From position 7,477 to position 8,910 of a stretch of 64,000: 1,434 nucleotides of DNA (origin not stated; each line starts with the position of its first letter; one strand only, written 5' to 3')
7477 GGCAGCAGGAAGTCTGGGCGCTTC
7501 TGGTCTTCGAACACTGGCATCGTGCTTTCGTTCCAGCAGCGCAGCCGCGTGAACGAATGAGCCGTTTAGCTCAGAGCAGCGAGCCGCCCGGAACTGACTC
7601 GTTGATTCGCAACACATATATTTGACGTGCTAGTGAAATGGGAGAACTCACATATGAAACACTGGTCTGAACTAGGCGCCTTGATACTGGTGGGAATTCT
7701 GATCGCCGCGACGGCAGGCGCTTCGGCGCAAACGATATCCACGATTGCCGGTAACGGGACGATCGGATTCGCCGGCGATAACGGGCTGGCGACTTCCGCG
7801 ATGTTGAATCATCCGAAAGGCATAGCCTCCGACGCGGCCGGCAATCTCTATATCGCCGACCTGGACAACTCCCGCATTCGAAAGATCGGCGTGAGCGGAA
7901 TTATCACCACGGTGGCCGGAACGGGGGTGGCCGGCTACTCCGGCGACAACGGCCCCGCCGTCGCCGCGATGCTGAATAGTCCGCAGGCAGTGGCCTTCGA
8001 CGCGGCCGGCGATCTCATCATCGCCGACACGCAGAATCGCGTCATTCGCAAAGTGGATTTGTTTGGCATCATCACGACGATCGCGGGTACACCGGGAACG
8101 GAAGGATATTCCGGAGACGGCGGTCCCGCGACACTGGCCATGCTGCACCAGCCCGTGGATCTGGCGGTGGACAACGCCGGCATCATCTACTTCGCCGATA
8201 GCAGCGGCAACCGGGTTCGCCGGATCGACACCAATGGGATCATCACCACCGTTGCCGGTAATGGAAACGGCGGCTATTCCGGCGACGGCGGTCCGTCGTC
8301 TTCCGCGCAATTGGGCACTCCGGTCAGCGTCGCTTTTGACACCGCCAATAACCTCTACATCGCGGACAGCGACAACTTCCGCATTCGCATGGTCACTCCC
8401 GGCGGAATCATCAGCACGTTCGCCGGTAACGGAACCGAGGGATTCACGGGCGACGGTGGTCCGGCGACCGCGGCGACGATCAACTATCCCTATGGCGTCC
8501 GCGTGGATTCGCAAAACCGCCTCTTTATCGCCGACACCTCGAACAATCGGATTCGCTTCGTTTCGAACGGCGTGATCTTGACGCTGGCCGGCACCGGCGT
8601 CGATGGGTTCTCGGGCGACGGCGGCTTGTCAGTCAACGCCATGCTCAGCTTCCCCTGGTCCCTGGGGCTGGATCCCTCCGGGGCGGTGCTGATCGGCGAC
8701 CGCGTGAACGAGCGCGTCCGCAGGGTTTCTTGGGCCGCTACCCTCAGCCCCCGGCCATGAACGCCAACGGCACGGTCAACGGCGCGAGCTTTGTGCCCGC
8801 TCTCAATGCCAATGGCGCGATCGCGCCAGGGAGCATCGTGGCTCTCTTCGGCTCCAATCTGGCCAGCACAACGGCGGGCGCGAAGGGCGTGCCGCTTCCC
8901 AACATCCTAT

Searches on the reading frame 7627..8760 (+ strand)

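Call 71: search_protein_families(library=pfam, proteins=[window:7627-8760:+], max_evalue=0.0001)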
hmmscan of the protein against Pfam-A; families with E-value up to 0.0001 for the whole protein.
window:7627-8760:+ (377 aa): 3 families
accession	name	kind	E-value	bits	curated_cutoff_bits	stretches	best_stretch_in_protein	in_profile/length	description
PF25021.1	TEN_NHL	-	3.7e-46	158.2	27.1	4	155-212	123-178/357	Teneurin NHL domain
PF01436.27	NHL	-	8.9e-31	104.8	20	0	60-86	1-27/28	NHL repeat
PF24684.1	Vgb_lyase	-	2.5e-05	23.7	50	0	176-207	183-214/290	Virginiamycin B lyase family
